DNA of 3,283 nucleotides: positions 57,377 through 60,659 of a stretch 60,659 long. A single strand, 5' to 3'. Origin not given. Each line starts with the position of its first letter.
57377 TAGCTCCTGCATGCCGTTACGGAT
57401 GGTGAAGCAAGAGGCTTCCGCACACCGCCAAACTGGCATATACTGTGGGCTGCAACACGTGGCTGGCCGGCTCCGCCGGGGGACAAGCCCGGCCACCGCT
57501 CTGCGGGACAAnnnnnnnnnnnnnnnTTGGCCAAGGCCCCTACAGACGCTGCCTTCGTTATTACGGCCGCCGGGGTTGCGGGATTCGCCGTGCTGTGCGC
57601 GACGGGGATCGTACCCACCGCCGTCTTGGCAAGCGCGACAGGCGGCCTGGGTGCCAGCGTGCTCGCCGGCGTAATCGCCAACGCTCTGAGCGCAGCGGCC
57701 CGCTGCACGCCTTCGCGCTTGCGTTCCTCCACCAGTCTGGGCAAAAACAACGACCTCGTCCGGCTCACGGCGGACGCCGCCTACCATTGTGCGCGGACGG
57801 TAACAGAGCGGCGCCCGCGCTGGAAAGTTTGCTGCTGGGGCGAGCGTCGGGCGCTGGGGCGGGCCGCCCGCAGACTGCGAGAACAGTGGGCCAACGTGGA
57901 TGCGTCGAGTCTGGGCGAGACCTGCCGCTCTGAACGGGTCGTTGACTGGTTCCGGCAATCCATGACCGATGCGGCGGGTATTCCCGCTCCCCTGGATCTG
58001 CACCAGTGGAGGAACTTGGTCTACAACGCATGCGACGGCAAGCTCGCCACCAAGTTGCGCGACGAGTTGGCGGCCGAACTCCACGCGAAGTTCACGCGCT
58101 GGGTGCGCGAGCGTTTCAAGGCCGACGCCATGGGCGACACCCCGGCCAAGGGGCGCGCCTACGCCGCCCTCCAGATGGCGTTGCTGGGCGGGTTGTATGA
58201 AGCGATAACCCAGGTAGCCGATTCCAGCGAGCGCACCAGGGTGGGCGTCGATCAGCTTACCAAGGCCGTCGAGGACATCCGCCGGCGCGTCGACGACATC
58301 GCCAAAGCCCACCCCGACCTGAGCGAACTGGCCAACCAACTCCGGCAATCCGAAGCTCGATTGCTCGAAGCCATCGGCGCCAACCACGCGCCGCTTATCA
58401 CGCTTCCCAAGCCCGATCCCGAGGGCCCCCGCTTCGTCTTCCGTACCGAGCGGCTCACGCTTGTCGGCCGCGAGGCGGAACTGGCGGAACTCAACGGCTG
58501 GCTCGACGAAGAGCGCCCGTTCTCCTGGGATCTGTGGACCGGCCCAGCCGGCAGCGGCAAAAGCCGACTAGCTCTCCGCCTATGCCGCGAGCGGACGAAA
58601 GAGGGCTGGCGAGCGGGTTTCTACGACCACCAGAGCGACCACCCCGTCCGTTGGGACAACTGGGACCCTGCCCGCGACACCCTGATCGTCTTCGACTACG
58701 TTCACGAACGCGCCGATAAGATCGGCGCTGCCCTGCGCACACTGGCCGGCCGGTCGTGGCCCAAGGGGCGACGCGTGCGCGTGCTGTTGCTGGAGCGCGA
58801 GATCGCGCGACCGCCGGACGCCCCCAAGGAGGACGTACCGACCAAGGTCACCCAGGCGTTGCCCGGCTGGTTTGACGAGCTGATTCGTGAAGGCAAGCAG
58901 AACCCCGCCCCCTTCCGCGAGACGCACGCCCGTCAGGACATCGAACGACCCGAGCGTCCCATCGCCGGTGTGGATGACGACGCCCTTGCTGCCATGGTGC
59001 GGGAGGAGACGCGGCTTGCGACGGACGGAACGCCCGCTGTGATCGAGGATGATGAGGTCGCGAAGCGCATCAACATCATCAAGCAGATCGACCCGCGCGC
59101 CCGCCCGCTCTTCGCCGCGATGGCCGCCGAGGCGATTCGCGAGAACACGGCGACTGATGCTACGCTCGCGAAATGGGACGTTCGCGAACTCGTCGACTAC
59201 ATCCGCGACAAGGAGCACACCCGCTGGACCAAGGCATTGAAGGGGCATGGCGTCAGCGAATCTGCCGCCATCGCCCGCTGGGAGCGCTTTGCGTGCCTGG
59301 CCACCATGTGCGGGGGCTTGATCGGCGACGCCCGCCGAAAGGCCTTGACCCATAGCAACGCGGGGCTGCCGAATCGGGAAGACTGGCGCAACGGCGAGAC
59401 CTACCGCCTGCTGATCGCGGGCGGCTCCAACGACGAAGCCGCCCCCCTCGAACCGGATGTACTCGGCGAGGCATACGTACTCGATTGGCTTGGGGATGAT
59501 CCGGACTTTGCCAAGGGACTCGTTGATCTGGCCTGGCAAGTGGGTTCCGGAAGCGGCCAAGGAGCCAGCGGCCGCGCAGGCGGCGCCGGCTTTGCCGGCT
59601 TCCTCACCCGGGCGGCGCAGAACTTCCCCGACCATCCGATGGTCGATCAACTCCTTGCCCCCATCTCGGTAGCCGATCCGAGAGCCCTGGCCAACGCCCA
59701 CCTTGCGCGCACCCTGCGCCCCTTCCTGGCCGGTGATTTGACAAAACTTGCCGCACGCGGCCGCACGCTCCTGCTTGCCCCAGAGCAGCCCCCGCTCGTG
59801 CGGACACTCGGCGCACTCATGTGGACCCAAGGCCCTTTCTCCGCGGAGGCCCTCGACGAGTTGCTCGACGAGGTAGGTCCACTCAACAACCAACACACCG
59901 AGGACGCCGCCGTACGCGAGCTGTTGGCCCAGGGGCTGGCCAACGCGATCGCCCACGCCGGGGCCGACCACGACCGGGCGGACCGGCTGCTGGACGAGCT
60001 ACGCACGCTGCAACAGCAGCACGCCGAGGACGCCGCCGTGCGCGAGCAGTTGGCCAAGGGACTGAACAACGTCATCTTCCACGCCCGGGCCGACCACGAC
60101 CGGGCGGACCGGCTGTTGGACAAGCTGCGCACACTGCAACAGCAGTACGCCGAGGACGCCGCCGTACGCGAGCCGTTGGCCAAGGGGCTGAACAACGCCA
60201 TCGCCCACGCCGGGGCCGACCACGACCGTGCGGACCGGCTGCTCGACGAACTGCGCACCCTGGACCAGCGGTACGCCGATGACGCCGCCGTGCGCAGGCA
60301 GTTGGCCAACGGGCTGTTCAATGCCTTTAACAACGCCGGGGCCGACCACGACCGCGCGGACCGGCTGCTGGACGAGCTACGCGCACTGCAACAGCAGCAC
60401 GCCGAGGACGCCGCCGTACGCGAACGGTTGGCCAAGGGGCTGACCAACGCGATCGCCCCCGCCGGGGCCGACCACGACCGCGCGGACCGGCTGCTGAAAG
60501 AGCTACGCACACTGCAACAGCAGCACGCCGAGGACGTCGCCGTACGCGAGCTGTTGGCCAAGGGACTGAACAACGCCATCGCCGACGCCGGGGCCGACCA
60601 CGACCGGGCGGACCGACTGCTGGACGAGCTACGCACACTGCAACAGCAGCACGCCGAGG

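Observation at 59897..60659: Near-identical 126-bp tandem repeats with substitutions focused on one helix face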

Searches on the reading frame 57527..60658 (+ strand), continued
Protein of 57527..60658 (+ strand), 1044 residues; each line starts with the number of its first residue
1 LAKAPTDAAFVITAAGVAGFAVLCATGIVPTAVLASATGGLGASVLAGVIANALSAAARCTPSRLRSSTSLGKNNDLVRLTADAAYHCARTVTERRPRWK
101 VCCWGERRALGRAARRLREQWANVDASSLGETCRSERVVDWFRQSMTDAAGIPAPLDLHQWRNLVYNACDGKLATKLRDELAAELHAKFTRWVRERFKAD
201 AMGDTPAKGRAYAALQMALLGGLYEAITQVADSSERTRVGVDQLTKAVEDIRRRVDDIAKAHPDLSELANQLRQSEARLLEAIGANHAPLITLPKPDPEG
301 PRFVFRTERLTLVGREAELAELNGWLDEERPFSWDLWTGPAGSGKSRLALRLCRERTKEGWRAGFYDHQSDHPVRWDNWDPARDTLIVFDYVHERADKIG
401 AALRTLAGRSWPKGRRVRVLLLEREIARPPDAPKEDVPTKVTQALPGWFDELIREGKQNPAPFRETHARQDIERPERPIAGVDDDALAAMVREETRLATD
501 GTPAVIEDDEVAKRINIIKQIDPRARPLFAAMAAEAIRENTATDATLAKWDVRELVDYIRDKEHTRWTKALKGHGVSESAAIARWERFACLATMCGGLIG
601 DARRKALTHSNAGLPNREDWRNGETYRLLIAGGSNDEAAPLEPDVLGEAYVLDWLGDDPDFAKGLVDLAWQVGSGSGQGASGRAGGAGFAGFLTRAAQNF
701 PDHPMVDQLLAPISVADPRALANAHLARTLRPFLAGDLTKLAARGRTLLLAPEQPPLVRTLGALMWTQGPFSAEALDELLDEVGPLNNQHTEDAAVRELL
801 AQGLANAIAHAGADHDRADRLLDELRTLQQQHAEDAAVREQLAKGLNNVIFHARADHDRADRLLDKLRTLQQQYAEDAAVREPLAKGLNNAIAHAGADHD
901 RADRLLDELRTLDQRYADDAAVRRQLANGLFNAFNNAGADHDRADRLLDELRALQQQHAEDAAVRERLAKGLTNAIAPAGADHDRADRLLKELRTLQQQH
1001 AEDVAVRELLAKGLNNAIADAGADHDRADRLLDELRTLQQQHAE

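Call 36: predict_structure(alignment_id=A1)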
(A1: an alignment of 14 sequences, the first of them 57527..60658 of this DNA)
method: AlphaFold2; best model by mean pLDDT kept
length: 1044 residues; sequences in the alignment: 14
mean_pLDDT: 75.5   pTM: 0.59
mean pLDDT of the five models: 75.5, 75.5, 75.1, 74.7, 72.3
residues with pLDDT >= 90: 239; 70-90: 526; 50-70: 141; < 50: 138
segments of 3 or more residues with pLDDT < 50: 1-73, 126-132, 147-151, 234-240, 299-303, 429-443, 542-550, 675-686
pLDDT, mean of each block of 10 residues (from residue 1): 27 32 29 24 30 30 26 56 78 78 78 74 52 51 51 58 73 80 78 73 72 67 62 48 62 74 70 70 69 66 52 82 92 90 83 90 80 70 89 80 88 85 70 39 60 82 89 82 87 74 69 83 82 74 46 74 81 83 90 87 85 84 80 73 85 87 88 52 52 89 88 84 90 82 92 92 91 89 85 88 93 90 93 90 94 88 94 90 95 90 95 92 95 90 91 91 90 82 83 87 82 86 80 84 58
secondary structure, 60 per line:
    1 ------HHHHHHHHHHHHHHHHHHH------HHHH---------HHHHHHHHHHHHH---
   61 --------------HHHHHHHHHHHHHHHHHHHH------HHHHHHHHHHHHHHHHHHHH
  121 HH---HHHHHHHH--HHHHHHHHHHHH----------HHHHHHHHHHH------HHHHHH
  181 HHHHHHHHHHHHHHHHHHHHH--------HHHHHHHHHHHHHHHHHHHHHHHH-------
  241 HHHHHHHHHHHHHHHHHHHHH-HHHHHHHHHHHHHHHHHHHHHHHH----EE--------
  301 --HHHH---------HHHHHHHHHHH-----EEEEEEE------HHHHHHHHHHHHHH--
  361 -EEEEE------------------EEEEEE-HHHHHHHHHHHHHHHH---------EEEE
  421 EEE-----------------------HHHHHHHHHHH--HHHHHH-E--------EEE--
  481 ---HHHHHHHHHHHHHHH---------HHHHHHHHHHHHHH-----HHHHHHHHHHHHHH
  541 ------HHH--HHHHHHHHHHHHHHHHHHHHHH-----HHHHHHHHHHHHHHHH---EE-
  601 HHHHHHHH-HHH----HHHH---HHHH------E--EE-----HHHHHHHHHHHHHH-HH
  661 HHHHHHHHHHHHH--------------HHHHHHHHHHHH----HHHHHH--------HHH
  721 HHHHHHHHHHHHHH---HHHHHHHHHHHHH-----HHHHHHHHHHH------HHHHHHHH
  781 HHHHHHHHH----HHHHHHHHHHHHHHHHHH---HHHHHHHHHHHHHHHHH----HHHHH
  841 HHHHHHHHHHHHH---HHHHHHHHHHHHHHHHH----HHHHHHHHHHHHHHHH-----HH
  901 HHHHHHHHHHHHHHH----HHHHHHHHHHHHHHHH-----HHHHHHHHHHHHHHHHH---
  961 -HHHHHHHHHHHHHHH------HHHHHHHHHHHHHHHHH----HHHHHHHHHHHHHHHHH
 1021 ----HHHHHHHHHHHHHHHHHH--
elements in order (helices of 4 or more, strands of 3 or more residues): H7-25 H32-35 H45-57 H75-94 H101-122 H126-133 H136-147 H158-168 H175-201 H210-233 H241-261 H263-286 H303-306 H316-326 E332-338 H345-358 E362-366 E385-390 H392-407 E417-423 H447-457 H460-465 E476-478 H484-498 H508-521 H527-540 H552-573 H579-594 H601-608 H617-620 H624-627 H644-657 H659-673 H688-699 H704-709 H718-734 H738-750 H756-766 H773-789 H794-811 H815-831 H836-853 H857-873 H878-893 H899-915 H920-935 H941-957 H962-976 H983-999 H1004-1020 H1025-1042

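Call 40: fold_search(model_id=the predicted structure, library=pdb)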
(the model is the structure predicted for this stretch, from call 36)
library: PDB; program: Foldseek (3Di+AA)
matches with E <= 10: 1083; with E <= 0.001: 30
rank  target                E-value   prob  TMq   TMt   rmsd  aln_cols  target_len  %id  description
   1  9jap_A                4.6e-06  1.00  0.21  0.24  14.9       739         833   11  Helical structure of EfAvs5(SIR2-STAND) (released 2025-03-19)
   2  9zjr                  3.3e-05  1.00  0.20  0.19  18.8       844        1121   10  Human sterile alpha motif domain-containing protein 9 (SAMD9), monomer (released 2026-02-25)
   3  4rv1_D                1.1e-04  1.00  0.19  0.39  11.9       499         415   16  Crystal Structure of Engineered Protein. Northeast Structural Genomics Consortium (NESG) Target OR497. (released 2014-12-10)
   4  9g33_UJ               1.2e-04  1.00  0.14  0.10  31.1      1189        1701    9  Stalled 90S - Utp23-Krr1-deltaC3 (released 2025-06-18)
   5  9zjv_A                1.2e-04  1.00  0.19  0.19  20.6       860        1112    9  Human sterile alpha motif domain-containing protein 9 (SAMD9), asymmetric dimer "wing" shape (released 2026-02-25)
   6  9zjs_B                1.6e-04  1.00  0.21  0.21  26.6      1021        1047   10  Human sterile alpha motif domain-containing protein 9 (SAMD9), asymmetric dimer "shell" shape (released 2026-02-25)
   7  4rv1_C                1.6e-04  1.00  0.22  0.45   9.8       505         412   18  Crystal Structure of Engineered Protein. Northeast Structural Genomics Consortium (NESG) Target OR497. (released 2014-12-10)
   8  9n73_LM               1.6e-04  1.00  0.17  0.13  22.9      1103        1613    9  SSU processome maturation and disassembly, State G (released 2025-10-29)
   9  9n77_LM               1.7e-04  1.00  0.17  0.12  23.2      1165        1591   10  SSU processome maturation and disassembly, State K (released 2025-11-05)
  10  9n74_LM               1.8e-04  1.00  0.16  0.11  29.9      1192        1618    8  SSU processome maturation and disassembly, State H (released 2025-10-29)
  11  2q5d_A                2.2e-04  1.00  0.24  0.27  37.6      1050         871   12  Crystal Structure of Human Importin Beta bound to the Snurportin1 IBB-domain second crystal form (released 2008-01-22)
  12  9zjw_A                2.2e-04  1.00  0.18  0.17  20.4       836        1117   11  Human sterile alpha motif domain-containing protein 9 (SAMD9), loss-of-function mutant R837A (released 2026-02-25)
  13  9hfl_A                3.3e-04  1.00  0.23  0.23  32.9      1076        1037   10  Cryo-EM structure of the human snRNA export complex comprising CBC-PHAX-CRM1-RanGTP and capped-RNA (released 2025-07-16)
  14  6qdl                  3.5e-04  1.00  0.17  0.19  44.6      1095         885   13  Molecular features of the UNC-45 chaperone critical for binding and folding muscle myosin (released 2019-10-30)
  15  4rv1_A                3.6e-04  1.00  0.22  0.44   9.9       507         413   17  Crystal Structure of Engineered Protein. Northeast Structural Genomics Consortium (NESG) Target OR497. (released 2014-12-10)
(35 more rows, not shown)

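Call 63: find_related_loci(query=A1, collection=metagenome_contigs, flank=4000)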
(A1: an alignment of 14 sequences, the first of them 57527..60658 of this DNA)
Query A1 (1044 aa) in metagenome_contigs; peptide patterns used: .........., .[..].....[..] (x = any residue, [..] = any of these).
600 stretches matched a pattern (row limit reached: there are more); 73 encode a relative of the query (tblastn E <= 1e-3); 73 distinct loci.
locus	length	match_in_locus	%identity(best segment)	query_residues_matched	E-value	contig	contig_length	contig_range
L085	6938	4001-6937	43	177-1042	8e-166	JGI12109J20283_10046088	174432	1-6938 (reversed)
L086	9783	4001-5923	43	251-1042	2e-128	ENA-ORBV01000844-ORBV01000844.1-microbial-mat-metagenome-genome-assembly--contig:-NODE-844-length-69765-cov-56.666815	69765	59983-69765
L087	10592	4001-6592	37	264-1043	1e-116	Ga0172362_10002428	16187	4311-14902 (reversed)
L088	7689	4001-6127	40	192-1042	1e-112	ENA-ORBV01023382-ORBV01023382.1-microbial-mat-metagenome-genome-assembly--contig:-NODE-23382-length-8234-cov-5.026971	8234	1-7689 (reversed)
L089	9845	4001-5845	40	302-1021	1e-94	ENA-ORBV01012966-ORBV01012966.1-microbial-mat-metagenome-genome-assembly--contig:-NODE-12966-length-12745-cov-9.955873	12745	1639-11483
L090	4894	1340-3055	37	178-749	2e-88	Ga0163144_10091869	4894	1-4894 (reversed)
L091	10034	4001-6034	31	289-1042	5e-52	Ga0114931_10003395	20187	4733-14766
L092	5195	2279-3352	33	289-704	1e-44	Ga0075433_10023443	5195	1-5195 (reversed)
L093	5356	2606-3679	33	289-704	1e-44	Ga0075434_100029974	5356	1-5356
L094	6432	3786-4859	33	289-704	1e-43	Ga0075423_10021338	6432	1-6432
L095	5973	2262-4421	29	289-1036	3e-42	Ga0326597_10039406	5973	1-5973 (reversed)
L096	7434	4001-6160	29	289-1036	4e-42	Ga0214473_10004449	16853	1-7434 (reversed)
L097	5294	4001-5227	31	272-735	5e-39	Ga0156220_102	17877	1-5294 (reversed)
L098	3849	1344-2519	31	302-743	4e-37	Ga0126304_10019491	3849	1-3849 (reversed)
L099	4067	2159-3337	32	284-720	3e-36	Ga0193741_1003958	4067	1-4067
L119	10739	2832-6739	29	229-1044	1e-53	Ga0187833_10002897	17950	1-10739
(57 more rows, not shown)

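Call 72: search_protein_families(library=pfam, alignment_id=A1, max_evalue=0.01)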
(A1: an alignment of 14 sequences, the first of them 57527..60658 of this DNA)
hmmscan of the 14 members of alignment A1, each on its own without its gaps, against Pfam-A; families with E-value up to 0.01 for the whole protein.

A. member 1, window:57527-60658:+ (1044 aa): 6 families
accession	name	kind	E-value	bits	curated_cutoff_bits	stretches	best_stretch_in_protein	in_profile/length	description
PF25199.1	nSTAND_NTPase5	-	7.6e-05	23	34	1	329-426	38-135/145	Novel STAND NTPase 5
PF13191.12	AAA_16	-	0.00075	20.5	32.6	1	312-427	2-104/167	AAA ATPase domain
PF01637.24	ATPase_2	-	0.0017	18.6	33.2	1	313-368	2-56/225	ATPase domain predominantly from Archaea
PF05036.18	SPOR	-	0.0023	18.7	21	0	812-873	12-69/76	SPOR domain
PF24430.1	DUF7553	-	0.0037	18.2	27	0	891-923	39-71/85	Family of unknown function (DUF7553)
PF01814.28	Hemerythrin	-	0.0098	16.8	25.3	0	887-934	66-112/127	Hemerythrin HHE cation binding domain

B. families by the number of members that match (of 14 scanned): 12 families
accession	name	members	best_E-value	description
PF13191.12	AAA_16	10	6e-06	AAA ATPase domain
PF25199.1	nSTAND_NTPase5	2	7.6e-05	Novel STAND NTPase 5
PF13481.12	AAA_25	2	0.0032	AAA domain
PF16811.11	TAtT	1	4.3e-10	TRAP transporter T-component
PF18780.6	HNH_repeat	1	1.3e-05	Homing endonuclease associated repeat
PF07603.17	Lcl_C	1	7.7e-05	Lcl C-terminal domain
PF01637.24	ATPase_2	1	0.0017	ATPase domain predominantly from Archaea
PF05036.18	SPOR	1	0.0023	SPOR domain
PF04024.17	PspC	1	0.0034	PspC domain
PF24430.1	DUF7553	1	0.0037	Family of unknown function (DUF7553)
PF18272.6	ssDNA_TraI_N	1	0.0059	single-stranded DNA binding TraI N-terminal subdomain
PF01814.28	Hemerythrin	1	0.0098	Hemerythrin HHE cation binding domain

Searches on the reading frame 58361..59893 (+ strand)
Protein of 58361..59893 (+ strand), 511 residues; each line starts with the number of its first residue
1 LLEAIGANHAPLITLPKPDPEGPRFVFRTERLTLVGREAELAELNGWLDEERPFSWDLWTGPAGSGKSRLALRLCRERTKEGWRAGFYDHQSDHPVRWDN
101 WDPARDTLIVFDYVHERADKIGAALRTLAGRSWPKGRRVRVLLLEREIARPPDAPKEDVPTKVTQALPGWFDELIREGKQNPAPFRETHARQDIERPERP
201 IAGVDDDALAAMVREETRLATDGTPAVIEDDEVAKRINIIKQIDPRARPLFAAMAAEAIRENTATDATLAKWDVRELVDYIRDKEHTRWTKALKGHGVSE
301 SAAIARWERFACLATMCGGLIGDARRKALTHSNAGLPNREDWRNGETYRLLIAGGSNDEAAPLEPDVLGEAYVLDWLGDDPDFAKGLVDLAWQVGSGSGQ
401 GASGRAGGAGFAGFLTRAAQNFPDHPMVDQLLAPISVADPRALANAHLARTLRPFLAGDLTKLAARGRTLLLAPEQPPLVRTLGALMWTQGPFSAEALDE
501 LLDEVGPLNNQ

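Call 17: search_solved_structures(query=window:58361-59893:+, max_evalue=10, show_alignments=2)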
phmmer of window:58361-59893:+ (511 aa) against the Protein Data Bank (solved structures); distinct sequences matched with E-value up to 10: 8.
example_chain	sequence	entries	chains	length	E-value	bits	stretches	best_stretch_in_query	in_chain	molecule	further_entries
2chg_A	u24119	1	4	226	0.0091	18.2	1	34-91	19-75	REPLICATION FACTOR C SMALL SUBUNIT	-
2chq_A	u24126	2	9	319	0.016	17.4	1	34-91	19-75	REPLICATION FACTOR C SMALL SUBUNIT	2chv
7ufs_A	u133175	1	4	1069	0.021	17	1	64-114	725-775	Alpha-mannosidase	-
2knr_A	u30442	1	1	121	0.058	15.5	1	173-242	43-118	Uncharacterized protein ATC0905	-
1iqp_A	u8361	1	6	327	0.22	13.6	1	27-90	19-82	RFCS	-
8zrs_A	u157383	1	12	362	0.42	12.7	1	43-81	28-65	Caseinolytic peptidase B protein homolog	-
8zr0_A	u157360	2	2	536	0.67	12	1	43-81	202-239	Caseinolytic peptidase B protein homolog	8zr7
7oya_p1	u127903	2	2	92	2.6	10.1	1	273-330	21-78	Zgc:171772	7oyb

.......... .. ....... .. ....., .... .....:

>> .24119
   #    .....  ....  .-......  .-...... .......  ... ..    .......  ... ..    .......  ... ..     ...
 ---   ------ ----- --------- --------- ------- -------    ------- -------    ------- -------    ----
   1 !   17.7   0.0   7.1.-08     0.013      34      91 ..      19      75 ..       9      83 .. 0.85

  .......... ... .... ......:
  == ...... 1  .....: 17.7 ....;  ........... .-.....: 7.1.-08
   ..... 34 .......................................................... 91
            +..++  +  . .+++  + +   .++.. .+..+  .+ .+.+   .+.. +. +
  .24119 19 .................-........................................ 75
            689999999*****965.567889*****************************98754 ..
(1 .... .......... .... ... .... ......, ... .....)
